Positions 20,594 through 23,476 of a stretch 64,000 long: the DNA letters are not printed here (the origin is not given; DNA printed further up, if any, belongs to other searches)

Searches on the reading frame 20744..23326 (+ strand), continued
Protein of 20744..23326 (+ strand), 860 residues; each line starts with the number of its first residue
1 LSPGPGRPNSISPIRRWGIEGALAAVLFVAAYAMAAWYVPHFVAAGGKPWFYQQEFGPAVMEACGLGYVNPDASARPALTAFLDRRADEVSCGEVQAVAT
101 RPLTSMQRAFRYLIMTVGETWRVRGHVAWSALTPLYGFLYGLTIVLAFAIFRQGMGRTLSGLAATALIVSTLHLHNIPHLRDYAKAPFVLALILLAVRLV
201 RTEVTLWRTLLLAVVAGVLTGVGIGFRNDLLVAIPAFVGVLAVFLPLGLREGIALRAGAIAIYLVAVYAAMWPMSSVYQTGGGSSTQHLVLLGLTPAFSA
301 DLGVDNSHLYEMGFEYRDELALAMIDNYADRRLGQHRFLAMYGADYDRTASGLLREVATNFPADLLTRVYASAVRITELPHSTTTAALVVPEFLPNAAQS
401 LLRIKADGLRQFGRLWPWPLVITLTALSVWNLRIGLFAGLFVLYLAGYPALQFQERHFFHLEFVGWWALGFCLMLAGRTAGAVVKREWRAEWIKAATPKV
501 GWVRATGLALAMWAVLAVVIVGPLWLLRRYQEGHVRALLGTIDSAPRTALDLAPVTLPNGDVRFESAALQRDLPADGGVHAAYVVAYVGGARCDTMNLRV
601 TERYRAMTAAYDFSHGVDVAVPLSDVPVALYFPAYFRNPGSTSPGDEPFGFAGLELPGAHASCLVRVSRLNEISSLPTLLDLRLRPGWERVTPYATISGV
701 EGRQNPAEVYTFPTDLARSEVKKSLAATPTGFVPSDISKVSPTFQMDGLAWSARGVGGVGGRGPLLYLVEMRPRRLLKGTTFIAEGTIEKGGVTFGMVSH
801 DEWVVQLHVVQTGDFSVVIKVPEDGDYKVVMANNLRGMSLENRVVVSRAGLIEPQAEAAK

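Call 61: search_protein_representatives(alignment_id=A1)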
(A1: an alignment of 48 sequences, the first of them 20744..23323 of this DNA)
Query: 48 sequences, 849 profile positions. Proteins with E-value up to 0.001 (for the whole library): 2377; up to 1e-10: 1993; up to 1e-30: 1368. The best 150 are listed.
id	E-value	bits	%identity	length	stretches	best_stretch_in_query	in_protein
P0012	0.0e+00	1164.7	-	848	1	4-847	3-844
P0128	0.0e+00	1087.3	-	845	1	7-845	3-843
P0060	0.0e+00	1046.6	-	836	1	8-845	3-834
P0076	0.0e+00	1037.9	-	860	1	3-846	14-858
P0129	1.0e-296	1003.0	-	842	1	7-844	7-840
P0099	3.6e-289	978.1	-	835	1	7-846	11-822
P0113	2.6e-288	975.2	-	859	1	6-845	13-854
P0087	5.9e-288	974.1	-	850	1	8-844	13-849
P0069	7.5e-288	973.7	-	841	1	5-845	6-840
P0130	3.1e-287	971.7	-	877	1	6-845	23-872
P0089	6.0e-283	957.5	-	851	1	4-847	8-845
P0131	3.9e-280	948.2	-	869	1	5-844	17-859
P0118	3.9e-266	901.9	-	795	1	51-845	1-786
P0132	2.9e-261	885.7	-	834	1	3-844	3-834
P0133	5.1e-259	878.3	-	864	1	7-847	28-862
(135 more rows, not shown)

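Call 63: find_encoding_contigs(protein=P0001, flank=1000, max_places=2)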
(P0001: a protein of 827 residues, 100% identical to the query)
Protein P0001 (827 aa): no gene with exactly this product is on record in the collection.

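Call 64: search_protein_families(library=pfam, proteins=[P0028, P0020, P0026, P0023, P0021, P0032, P0033, P0036, P0039, P0018], max_evalue=0.1)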
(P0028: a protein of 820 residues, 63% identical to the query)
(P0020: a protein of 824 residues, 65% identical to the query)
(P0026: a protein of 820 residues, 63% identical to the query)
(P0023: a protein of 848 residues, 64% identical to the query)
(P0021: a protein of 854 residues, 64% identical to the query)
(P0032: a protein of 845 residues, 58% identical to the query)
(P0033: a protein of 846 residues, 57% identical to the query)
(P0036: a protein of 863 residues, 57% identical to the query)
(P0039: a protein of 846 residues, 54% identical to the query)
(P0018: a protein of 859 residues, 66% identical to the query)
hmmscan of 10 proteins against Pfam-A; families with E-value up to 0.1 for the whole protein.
P0028 (820 aa): 1 family
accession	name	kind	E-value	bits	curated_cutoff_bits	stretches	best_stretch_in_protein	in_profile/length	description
PF13231.12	PMT_2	-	6.3e-06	26.9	26.1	1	90-234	15-150/160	Dolichyl-phosphate-mannose-protein mannosyltransferase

P0020 (824 aa): 1 family
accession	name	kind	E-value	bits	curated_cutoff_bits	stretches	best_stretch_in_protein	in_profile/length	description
PF22181.1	TarS_linker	-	0.081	13.7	27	0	283-339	24-80/100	Glycosyl transferase TarS linker domain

P0026 (820 aa): 0 families

P0023 (848 aa): 1 family
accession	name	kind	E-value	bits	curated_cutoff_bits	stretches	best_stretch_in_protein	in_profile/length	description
PF10643.14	Cytochrome-c551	-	0.046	13.7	27.1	0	424-480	20-80/216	Photosystem P840 reaction-centre cytochrome c-551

P0021 (854 aa): 0 families

P0032 (845 aa): 1 family
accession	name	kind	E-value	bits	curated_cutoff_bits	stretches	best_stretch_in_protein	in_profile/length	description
PF01219.24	DAGK_prokar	-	0.085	13.1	22.3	1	3-34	69-100/102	Prokaryotic diacylglycerol kinase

P0033 (846 aa): 0 families

P0036 (863 aa): 0 families

P0039 (846 aa): 0 families

P0018 (859 aa): 0 families

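Call 70: search_protein_families(library=pfam, proteins=[L019:4575-5534:+, L019:5541-6494:+, L019:6494-7702:+, L019:8619-9449:+, L019:16111-18324:+, L019:12411-14483:+, L035:13992-14867:+, L045:12249-13292:+, L045:14961-15827:+, L019:1061-2359:+], max_evalue=0.001)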
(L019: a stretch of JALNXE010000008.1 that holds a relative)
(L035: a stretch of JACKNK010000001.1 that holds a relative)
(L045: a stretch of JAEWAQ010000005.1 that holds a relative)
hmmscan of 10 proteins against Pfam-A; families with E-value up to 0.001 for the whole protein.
L019:4575-5534:+ (320 aa): 2 families
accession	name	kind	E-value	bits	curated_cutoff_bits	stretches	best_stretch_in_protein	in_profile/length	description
PF00251.26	Glyco_hydro_32N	-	1.6e-06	28.3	22.1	0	87-170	63-147/307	Glycosyl hydrolases family 32 N-terminal domain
PF04616.20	Glyco_hydro_43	-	3.3e-06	27.1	32.2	0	184-300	29-138/288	Glycosyl hydrolases family 43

L019:5541-6494:+ (318 aa): 1 family
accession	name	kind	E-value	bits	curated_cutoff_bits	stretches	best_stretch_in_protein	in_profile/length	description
PF00251.26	Glyco_hydro_32N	-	2.6e-05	24.4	22.1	0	225-304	16-88/307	Glycosyl hydrolases family 32 N-terminal domain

L019:6494-7702:+ (403 aa): 12 families
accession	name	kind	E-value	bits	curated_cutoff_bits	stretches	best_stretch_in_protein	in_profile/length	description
PF13489.12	Methyltransf_23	-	2.6e-17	63.5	27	1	190-348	17-163/164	Methyltransferase domain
PF00583.31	Acetyltransf_1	-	3.1e-17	63.4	20.7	1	51-133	34-116/116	Acetyltransferase (GNAT) family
PF13508.13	Acetyltransf_7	-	1.7e-11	44.7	27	1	58-134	11-83/84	Acetyltransferase (GNAT) domain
PF08242.18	Methyltransf_12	-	3.6e-11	44.1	30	1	200-290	1-98/98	Methyltransferase domain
PF13673.13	Acetyltransf_10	-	1.5e-09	38.4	23.6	1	53-136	34-110/128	Acetyltransferase (GNAT) domain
PF08241.18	Methyltransf_11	-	5.5e-09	37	21.2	1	200-280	1-84/95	Methyltransferase domain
PF13302.13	Acetyltransf_3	-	1.5e-07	32.6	25.4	1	59-133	63-137/138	Acetyltransferase (GNAT) domain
PF13649.12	Methyltransf_25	-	1.5e-07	32.4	27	1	200-280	2-90/97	Methyltransferase domain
PF08445.16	FR47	-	4.7e-07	30.1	22.1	1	76-136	21-80/86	FR47-like protein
PF05401.17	NodS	-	1.1e-05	25.9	24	1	197-276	45-126/201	Nodulation protein S (NodS)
PF14542.12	Acetyltransf_CG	-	0.00033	21.2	30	1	52-110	1-58/80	GCN5-related N-acetyl-transferase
PF05219.18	DREV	-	0.00042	19.9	26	1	194-289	93-183/265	DREV methyltransferase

L019:8619-9449:+ (277 aa): 9 families
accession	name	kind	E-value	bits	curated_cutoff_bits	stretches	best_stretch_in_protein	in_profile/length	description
PF13489.12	Methyltransf_23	-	2e-18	67.1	27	1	48-198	5-161/164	Methyltransferase domain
PF08242.18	Methyltransf_12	-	7.1e-15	56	30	1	69-158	1-98/98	Methyltransferase domain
PF13847.12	Methyltransf_31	-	9.4e-15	55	27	1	64-181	3-127/145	Methyltransferase domain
PF08241.18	Methyltransf_11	-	5.2e-14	53.1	21.2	1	69-160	1-95/95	Methyltransferase domain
PF13649.12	Methyltransf_25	-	2.9e-13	50.7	27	1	69-156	2-97/97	Methyltransferase domain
PF05401.17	NodS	-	2e-07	31.5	24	1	55-164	34-148/201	Nodulation protein S (NodS)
PF02353.26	CMAS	-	5.4e-06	26.4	27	1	67-161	65-165/273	Mycolic acid cyclopropane synthetase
PF01728.25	FtsJ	-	0.00049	20.5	24.1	1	55-127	12-85/181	FtsJ-like methyltransferase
PF01739.24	CheR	-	0.00063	19.7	27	0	106-160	116-173/195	CheR methyltransferase, SAM binding domain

L019:16111-18324:+ (738 aa): 6 families
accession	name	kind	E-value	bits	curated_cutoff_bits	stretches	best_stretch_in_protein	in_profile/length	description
PF00107.32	ADH_zinc_N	-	1.3e-17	64.3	31.8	1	205-323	2-120/129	Zinc-binding dehydrogenase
PF01408.29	GFO_IDH_MocA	-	3.3e-16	60.5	24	1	432-535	4-107/120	Oxidoreductase family, NAD-binding Rossmann fold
PF13602.12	ADH_zinc_N_2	-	1.9e-07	32.5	27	1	257-382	19-124/134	Zinc-binding dehydrogenase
PF22725.1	GFO_IDH_MocA_C3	-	5.4e-07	30.1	27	1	585-667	31-117/124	GFO/IDH/MocA C-terminal domain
PF02894.22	GFO_IDH_MocA_C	-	2.1e-05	24.9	22.9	1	588-661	31-113/218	Oxidoreductase family, C-terminal alpha/beta domain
PF16912.11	Glu_dehyd_C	-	5.1e-05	23.3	34.9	1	195-297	32-133/211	Glucose dehydrogenase C-terminus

L019:12411-14483:+ (691 aa): 2 families
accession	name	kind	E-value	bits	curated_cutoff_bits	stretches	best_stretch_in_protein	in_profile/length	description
PF07940.18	Hepar_II_III_C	-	4.4e-43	147.9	24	1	430-647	5-215/237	Heparinase II/III-like, C-terminal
PF16889.11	Hepar_II_III_N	-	2.4e-27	96.6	22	1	133-366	79-315/340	Heparinase II/III N-terminus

L035:13992-14867:+ (292 aa): 2 families
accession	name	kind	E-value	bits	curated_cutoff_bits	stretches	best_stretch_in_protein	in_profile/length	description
PF00483.29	NTP_transferase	-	5.1e-73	246.1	21.2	1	4-240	1-243/245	Nucleotidyl transferase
PF12804.13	NTP_transf_3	-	2.3e-10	41.3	27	1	5-137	1-123/160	MobA-like NTP transferase domain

L045:12249-13292:+ (348 aa): 2 families
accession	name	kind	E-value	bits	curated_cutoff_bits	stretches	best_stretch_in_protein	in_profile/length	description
PF00483.29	NTP_transferase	-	2e-77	260.5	21.2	1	50-286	1-243/245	Nucleotidyl transferase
PF12804.13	NTP_transf_3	-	7.8e-07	29.8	27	1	51-176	1-115/160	MobA-like NTP transferase domain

L045:14961-15827:+ (289 aa): 2 families
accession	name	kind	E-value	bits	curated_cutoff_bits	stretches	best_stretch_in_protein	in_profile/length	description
PF01370.27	Epimerase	-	4.3e-15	56.2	20.9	1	6-208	1-227/240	NAD dependent epimerase/dehydratase family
PF16363.11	GDP_Man_Dehyd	-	1.7e-05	24.9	27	1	119-230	149-261/332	GDP-mannose 4,6 dehydratase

L019:1061-2359:+ (433 aa): 0 families
